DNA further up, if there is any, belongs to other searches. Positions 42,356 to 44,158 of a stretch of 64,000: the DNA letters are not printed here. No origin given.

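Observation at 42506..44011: Stand-alone C-terminal half of a Hel308/Ski2-type helicase with no RecA1 domain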

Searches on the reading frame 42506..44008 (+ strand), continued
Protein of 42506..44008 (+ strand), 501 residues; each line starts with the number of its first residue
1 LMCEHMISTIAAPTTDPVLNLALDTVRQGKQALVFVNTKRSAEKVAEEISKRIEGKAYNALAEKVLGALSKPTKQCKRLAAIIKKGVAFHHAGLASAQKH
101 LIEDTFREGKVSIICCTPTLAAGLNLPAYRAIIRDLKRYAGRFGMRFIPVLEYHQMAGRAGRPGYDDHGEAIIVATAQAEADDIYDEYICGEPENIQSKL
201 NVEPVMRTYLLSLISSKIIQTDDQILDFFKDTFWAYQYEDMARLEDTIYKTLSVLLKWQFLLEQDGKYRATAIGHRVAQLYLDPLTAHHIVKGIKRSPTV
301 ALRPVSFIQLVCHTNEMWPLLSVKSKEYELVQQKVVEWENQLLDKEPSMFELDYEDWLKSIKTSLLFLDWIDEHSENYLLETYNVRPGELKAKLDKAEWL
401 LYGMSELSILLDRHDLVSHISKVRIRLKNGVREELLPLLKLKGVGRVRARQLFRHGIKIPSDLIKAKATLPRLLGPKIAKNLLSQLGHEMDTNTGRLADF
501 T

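Call 39: list_cluster_members(proteins=[P0032, P0088, P0089, P0001, P0097, P0286, P0043, P0068, P0076, P0108])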
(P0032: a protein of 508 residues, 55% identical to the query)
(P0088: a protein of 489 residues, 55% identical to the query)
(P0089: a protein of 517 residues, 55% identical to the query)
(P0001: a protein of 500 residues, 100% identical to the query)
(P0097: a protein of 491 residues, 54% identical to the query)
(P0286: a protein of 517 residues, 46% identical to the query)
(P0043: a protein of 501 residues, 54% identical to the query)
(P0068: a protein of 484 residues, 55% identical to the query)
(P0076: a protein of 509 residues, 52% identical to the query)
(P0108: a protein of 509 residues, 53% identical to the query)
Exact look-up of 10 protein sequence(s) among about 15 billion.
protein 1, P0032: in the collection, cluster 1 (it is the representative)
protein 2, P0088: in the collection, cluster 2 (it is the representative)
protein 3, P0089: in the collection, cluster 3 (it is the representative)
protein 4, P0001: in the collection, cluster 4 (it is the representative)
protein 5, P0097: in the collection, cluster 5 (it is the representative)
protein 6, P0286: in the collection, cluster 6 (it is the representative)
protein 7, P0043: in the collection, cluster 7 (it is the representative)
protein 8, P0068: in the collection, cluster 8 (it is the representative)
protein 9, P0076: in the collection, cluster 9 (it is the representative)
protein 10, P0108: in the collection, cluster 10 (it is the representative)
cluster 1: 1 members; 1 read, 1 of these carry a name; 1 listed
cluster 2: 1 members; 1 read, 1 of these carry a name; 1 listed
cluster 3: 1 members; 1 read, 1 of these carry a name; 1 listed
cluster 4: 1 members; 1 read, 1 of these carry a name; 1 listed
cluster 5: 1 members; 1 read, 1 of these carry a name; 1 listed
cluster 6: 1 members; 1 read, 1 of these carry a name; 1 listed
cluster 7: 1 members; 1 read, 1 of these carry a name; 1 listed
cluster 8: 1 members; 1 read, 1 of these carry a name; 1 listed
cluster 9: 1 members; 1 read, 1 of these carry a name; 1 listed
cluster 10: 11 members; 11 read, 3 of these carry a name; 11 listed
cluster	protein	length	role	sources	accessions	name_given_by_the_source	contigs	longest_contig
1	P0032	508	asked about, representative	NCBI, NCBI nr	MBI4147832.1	hypothetical protein HY490_00925 [Candidatus Woesearchaeota archaeon] | hypothetical protein [Candidatus Woesearchaeota archaeon]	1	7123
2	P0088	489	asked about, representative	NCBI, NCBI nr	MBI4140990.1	hypothetical protein HY485_04090 [Candidatus Woesearchaeota archaeon] | hypothetical protein [Candidatus Woesearchaeota archaeon]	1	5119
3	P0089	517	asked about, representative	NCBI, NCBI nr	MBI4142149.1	hypothetical protein HY484_04440, partial [Candidatus Woesearchaeota archaeon] | hypothetical protein [Candidatus Woesearchaeota archaeon]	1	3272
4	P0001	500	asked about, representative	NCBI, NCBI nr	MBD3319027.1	hypothetical protein GF342_03910 [Candidatus Woesearchaeota archaeon] | hypothetical protein [Candidatus Woesearchaeota archaeon]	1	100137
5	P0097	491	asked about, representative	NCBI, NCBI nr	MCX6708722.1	MAG: helicase-related protein [Candidatus Woesearchaeota archaeon] | helicase-related protein [Candidatus Woesearchaeota archaeon]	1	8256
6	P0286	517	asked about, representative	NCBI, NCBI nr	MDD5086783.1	MAG: helicase-related protein [Candidatus Nanoarchaeia archaeon] | helicase-related protein [Candidatus Nanoarchaeia archaeon]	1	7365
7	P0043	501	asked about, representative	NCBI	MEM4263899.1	MAG: helicase-related protein [Candidatus Woesearchaeota archaeon]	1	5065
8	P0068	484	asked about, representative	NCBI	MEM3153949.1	MAG: helicase-related protein [Candidatus Woesearchaeota archaeon]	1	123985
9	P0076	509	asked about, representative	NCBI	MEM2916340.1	MAG: helicase-related protein [Candidatus Woesearchaeota archaeon]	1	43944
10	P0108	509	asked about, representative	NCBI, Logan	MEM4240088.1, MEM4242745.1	MAG: helicase-related protein [Candidatus Woesearchaeota archaeon]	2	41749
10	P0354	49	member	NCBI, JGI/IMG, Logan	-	hypothetical protein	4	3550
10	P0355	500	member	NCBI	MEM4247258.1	MAG: helicase-related protein, partial [Candidatus Woesearchaeota archaeon]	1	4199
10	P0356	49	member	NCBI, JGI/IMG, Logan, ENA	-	-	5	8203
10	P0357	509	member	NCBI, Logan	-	-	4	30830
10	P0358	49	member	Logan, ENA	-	-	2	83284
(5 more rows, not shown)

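Call 40: list_cluster_members(proteins=[P0132, P0162, P0212, P0122, P0014, P0051, P0082, P0282, P0075, P0095])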
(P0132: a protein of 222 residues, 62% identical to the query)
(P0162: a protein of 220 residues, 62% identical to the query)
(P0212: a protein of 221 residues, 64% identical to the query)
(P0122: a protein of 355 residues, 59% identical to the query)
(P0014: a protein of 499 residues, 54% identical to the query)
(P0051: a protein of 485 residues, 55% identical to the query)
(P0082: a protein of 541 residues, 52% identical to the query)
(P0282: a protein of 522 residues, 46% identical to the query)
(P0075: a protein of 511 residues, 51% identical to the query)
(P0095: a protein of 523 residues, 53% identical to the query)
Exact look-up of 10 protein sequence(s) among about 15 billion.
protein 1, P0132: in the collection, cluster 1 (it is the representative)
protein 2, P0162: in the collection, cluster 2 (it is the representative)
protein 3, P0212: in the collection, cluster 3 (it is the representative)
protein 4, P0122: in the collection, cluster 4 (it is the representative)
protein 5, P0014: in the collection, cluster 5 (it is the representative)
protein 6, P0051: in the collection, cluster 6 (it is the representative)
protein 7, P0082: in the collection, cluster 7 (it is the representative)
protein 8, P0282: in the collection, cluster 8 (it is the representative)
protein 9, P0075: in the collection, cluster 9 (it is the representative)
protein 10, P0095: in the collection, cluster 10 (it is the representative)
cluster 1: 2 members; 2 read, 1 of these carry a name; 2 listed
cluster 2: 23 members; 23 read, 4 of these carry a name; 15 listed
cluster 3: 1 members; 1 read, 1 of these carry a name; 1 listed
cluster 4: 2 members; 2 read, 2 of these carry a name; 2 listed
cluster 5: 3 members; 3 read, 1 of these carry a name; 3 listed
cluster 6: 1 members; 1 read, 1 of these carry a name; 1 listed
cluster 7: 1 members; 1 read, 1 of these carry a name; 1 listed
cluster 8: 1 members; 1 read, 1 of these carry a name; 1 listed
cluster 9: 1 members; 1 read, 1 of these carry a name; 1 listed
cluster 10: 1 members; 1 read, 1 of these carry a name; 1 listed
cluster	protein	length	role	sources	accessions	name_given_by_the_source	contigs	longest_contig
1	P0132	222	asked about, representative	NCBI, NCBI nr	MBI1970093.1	DEAD/DEAH box helicase [Candidatus Woesearchaeota archaeon]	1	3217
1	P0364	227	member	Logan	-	-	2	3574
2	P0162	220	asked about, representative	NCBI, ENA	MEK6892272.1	MAG: DEAD/DEAH box helicase [Nanoarchaeota archaeon]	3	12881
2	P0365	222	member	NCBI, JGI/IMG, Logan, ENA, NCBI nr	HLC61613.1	MAG TPA: DEAD/DEAH box helicase [Candidatus Nanoarchaeia archaeon] | DEAD/DEAH box helicase [Candidatus Nanoarchaeia archaeon]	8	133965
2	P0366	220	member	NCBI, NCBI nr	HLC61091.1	MAG TPA: DEAD/DEAH box helicase [Candidatus Nanoarchaeia archaeon] | DEAD/DEAH box helicase [Candidatus Nanoarchaeia archaeon]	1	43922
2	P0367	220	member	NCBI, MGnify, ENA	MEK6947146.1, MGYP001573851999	MAG: DEAD/DEAH box helicase [Nanoarchaeota archaeon] | FL=1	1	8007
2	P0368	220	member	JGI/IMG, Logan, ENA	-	-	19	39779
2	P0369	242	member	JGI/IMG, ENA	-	-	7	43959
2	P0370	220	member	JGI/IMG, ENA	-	-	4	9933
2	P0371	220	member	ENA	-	-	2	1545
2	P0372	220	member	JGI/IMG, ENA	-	-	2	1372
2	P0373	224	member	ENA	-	-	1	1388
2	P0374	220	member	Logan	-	-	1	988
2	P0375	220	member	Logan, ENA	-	-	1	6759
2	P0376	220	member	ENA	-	-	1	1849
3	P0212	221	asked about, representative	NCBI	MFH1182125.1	MAG: DEAD/DEAH box helicase [Candidatus Woesearchaeota archaeon]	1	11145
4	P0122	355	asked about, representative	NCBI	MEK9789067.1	MAG: DEAD/DEAH box helicase, partial [Candidatus Woesearchaeota archaeon]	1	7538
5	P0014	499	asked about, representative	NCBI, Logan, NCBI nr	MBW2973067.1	hypothetical protein KY346_01600 [Candidatus Woesearchaeota archaeon] | hypothetical protein [Candidatus Woesearchaeota archaeon]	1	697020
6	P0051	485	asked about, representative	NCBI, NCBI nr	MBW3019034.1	hypothetical protein KY329_02525 [Candidatus Woesearchaeota archaeon] | hypothetical protein [Candidatus Woesearchaeota archaeon]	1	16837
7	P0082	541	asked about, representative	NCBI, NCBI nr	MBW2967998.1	hypothetical protein KY362_05925 [Candidatus Woesearchaeota archaeon] | hypothetical protein [Candidatus Woesearchaeota archaeon]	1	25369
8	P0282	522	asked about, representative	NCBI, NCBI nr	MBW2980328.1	hypothetical protein KY360_02840 [Candidatus Woesearchaeota archaeon] | hypothetical protein [Candidatus Woesearchaeota archaeon]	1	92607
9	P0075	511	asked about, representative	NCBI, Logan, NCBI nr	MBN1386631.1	hypothetical protein JW968_06710 [Candidatus Woesearchaeota archaeon] | hypothetical protein [Candidatus Woesearchaeota archaeon]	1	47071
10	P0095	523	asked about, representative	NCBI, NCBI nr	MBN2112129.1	hypothetical protein JW707_03445 [Candidatus Woesearchaeota archaeon] | hypothetical protein [Candidatus Woesearchaeota archaeon]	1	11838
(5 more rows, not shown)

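Call 41: search_solved_structures(query=window:42509-44008:+, max_evalue=0.00001, show_alignments=1)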
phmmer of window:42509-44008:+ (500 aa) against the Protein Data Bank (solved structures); distinct sequences matched with E-value up to 0.00001: 53.
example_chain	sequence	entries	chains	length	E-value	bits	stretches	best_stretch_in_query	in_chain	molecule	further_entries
2zj2_A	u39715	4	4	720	2.4e-93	316.6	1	20-467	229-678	Putative ski2-type helicase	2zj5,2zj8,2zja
2p6r_A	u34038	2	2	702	3.5e-82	279.8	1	23-483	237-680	afUHEL308 HELICASE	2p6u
9b15_A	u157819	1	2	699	7.4e-81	275.4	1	23-483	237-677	ATP-dependent DNA helicase Hel308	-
2va8_A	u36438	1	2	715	6.9e-79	268.9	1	14-484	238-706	SKI2-TYPE HELICASE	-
8alz_B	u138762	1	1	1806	7.8e-40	140.1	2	22-176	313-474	Activating signal cointegrator 1 complex subunit 3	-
7zpq_CA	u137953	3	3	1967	2.6e-35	125.2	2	23-181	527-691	SLH1 isoform 1 | RQC trigger complex helicase SLH1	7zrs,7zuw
6qdv_B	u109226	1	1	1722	2.9e-34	121.7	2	29-180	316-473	U5 small nuclear ribonucleoprotein 200 kDa helicase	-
4f91_B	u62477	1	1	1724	3e-34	121.7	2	29-180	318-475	U5 small nuclear ribonucleoprotein 200 kDa helicase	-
4f92_B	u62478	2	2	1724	3e-34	121.7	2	29-180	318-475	U5 small nuclear ribonucleoprotein 200 kDa helicase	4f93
5urj_A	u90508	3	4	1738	3e-34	121.7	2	29-180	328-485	U5 small nuclear ribonucleoprotein 200 kDa helicase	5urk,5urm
4kit_B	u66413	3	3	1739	3e-34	121.7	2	29-180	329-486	U5 small nuclear ribonucleoprotein 200 kDa helicase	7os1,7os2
6s8q_B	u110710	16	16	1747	3.1e-34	121.7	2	29-180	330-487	U5 small nuclear ribonucleoprotein 200 kDa helicase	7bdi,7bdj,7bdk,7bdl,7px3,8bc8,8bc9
6s9i_B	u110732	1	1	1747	3.1e-34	121.7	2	29-180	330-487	U5 small nuclear ribonucleoprotein 200 kDa helicase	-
6s8o_B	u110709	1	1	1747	3.5e-34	121.5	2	29-180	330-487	U5 small nuclear ribonucleoprotein 200 kDa helicase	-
3jcr_C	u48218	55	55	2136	5.2e-34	120.9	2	29-180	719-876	hBrr2 | U5 small nuclear ribonucleoprotein 200 kDa helicase | Brr2, U5 small nuclear ribonucleoprotein 200 kDa helicase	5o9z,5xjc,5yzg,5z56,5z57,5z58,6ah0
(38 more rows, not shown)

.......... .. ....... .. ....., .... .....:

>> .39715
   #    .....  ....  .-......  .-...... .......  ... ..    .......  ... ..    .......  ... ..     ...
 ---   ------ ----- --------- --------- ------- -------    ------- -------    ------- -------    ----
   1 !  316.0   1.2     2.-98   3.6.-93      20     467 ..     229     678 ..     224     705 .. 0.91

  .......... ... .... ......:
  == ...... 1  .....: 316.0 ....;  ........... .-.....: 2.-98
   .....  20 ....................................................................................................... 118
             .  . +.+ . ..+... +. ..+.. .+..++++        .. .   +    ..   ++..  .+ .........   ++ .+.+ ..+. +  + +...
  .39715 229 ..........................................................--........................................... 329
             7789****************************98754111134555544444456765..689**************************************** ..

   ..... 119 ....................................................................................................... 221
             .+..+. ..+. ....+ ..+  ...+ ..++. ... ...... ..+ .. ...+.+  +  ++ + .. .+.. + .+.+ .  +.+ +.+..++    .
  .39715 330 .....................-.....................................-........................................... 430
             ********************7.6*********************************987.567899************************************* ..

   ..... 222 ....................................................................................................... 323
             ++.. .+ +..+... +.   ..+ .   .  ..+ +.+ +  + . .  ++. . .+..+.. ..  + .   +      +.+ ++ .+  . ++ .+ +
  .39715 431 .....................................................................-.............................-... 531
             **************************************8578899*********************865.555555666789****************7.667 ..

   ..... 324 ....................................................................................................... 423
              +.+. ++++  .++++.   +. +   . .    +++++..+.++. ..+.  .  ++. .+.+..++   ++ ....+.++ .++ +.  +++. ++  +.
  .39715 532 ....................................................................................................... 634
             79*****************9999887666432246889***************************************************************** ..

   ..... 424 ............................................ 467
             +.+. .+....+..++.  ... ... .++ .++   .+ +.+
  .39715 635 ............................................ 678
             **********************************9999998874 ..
